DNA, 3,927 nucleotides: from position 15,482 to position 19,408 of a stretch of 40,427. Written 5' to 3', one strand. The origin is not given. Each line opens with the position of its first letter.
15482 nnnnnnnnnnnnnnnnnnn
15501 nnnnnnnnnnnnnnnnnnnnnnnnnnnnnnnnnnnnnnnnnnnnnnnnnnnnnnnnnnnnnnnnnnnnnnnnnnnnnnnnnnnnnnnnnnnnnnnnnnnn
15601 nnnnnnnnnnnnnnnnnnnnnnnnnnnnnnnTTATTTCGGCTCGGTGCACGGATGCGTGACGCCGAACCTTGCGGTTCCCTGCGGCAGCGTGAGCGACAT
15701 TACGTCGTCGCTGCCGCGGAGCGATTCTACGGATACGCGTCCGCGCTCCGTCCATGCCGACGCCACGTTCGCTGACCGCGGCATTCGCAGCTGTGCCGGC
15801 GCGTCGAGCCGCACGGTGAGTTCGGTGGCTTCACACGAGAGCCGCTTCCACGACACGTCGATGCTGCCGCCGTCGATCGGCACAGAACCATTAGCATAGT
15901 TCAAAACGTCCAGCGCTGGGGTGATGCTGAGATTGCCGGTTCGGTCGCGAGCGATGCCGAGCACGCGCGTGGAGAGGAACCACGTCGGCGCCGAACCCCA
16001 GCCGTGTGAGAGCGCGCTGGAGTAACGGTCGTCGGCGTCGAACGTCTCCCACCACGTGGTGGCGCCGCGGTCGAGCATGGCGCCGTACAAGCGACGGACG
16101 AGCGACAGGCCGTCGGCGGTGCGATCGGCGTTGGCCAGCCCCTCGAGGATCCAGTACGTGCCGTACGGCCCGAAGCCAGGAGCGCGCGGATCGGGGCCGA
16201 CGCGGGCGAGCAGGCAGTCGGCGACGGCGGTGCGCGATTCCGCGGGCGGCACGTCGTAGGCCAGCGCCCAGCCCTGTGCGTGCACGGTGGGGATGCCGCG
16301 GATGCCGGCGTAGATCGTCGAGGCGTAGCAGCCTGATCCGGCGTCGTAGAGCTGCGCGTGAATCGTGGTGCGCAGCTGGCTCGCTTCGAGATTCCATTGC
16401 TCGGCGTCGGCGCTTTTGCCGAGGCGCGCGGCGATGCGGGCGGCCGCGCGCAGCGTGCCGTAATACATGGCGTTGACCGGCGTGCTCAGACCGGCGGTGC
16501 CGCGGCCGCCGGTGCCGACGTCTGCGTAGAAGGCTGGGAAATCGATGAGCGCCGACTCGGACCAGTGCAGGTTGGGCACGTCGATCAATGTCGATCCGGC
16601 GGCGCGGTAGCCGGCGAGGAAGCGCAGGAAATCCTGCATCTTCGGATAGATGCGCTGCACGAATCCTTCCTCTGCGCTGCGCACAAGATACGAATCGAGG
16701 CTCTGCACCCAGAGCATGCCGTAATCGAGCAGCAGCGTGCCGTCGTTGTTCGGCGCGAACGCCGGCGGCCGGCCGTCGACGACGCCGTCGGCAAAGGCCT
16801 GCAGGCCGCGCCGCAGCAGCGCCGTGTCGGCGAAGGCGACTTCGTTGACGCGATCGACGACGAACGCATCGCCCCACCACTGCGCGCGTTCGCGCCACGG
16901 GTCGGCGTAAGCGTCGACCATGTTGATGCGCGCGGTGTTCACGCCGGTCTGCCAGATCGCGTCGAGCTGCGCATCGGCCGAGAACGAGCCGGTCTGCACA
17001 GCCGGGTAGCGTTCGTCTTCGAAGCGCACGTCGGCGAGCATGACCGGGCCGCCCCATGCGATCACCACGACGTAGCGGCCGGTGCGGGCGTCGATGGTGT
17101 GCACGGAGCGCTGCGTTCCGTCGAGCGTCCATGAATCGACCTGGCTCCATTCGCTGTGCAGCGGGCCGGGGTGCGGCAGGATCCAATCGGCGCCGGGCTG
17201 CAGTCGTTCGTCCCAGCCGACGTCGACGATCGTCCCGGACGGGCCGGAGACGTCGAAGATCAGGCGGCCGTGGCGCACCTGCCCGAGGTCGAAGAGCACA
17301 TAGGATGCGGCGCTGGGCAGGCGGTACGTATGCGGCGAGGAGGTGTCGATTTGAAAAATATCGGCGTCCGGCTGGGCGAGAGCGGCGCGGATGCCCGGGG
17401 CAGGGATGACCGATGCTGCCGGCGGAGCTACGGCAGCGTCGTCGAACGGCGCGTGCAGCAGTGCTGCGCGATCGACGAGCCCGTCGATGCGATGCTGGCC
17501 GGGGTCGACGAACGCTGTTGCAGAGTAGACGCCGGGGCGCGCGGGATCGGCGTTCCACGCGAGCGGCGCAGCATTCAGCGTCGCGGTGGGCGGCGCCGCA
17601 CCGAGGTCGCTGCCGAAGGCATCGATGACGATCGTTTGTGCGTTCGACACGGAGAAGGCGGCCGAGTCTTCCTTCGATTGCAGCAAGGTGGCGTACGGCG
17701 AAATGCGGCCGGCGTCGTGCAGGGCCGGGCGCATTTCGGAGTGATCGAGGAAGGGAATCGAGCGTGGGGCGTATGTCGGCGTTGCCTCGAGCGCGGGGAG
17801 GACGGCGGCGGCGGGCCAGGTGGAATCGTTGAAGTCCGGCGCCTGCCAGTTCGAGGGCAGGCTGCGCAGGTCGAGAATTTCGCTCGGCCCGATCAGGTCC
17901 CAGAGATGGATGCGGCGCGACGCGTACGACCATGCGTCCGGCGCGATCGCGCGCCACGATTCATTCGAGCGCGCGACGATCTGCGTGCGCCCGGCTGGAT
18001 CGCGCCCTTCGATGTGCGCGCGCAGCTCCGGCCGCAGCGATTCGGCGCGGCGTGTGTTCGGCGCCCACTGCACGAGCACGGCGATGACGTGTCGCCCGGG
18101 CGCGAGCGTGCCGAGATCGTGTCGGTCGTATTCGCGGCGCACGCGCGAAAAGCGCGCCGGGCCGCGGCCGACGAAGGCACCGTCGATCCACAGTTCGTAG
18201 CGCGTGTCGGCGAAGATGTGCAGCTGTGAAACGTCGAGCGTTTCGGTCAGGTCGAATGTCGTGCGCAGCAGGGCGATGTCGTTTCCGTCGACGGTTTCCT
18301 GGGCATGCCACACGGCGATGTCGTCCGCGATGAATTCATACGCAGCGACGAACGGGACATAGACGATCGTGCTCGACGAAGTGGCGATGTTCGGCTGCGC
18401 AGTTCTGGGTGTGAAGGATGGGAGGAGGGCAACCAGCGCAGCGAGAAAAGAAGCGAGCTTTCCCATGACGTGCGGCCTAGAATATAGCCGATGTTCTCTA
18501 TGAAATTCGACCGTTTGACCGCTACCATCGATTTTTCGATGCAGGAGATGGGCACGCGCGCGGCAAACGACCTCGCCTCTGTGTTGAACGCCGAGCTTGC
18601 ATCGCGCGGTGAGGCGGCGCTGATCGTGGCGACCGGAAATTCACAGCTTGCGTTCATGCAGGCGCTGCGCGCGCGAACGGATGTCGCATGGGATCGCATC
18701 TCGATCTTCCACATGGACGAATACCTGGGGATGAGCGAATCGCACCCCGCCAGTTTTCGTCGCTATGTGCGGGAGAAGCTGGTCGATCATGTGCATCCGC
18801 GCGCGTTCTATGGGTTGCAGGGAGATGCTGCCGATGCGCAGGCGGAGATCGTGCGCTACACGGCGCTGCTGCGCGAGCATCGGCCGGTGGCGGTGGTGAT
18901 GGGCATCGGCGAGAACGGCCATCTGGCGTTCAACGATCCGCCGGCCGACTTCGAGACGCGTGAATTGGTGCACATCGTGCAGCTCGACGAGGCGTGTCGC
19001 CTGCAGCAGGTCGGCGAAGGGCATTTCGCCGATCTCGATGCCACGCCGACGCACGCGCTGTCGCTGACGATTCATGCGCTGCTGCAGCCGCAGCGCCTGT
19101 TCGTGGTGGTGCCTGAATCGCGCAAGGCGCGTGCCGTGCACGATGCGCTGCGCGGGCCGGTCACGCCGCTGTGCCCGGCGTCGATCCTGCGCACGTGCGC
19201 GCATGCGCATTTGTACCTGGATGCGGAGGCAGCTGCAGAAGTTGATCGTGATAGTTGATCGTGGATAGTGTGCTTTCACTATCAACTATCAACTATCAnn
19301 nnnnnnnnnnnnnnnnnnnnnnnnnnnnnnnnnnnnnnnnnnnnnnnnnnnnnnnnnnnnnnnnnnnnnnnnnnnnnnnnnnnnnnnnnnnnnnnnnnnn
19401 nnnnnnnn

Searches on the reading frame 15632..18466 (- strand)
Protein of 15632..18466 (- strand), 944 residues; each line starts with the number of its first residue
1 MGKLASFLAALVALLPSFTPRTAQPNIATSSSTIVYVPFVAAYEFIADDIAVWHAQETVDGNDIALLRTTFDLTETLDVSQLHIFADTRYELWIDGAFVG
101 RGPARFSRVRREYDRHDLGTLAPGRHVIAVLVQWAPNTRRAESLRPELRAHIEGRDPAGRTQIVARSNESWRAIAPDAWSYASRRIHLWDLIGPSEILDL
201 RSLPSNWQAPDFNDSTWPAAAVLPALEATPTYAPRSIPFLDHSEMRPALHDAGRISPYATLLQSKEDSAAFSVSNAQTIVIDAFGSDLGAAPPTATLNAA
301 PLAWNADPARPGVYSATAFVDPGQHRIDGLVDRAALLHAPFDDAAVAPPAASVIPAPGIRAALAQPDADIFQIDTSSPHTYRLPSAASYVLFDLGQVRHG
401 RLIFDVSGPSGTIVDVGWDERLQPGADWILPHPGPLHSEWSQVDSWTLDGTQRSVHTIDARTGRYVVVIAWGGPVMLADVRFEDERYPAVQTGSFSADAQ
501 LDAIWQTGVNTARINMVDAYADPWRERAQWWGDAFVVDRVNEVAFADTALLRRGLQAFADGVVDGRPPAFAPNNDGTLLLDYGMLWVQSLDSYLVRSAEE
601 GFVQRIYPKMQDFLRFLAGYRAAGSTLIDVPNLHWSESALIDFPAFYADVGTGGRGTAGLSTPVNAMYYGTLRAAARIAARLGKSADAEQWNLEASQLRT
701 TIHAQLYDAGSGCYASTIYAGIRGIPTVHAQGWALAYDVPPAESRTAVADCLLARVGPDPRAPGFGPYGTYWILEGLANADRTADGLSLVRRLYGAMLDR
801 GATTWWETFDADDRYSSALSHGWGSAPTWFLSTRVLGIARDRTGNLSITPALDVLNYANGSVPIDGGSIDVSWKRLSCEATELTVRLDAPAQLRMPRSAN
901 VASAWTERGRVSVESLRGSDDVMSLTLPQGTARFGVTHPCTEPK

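Call 49: search_protein_families(library=pfam, proteins=[window:15632-18466:-], max_evalue=0.0001)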
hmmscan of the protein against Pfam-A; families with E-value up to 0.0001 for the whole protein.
window:15632-18466:- (944 aa): 2 families
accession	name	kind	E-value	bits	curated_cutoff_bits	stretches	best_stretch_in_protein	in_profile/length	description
PF17389.8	Bac_rhamnosid6H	-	7.5e-29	101.5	24.5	1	491-832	2-336/339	Bacterial alpha-L-rhamnosidase 6 hairpin glycosidase domain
PF22422.2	MGH1-like_GH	-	1.8e-07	31.5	27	1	599-753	83-265/356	Mannosylglycerate hydrolase MGH1-like glycoside hydrolase domain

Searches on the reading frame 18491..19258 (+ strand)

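Call 50: search_protein_families(library=pfam, proteins=[window:18491-19258:+], max_evalue=0.0001)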
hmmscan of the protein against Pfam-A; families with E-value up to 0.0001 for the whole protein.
window:18491-19258:+ (255 aa): 1 family
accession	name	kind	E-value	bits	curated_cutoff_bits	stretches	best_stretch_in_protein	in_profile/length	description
PF01182.26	Glucosamine_iso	-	1.6e-19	71.1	27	1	18-234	4-217/225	Glucosamine-6-phosphate isomerases/6-phosphogluconolactonase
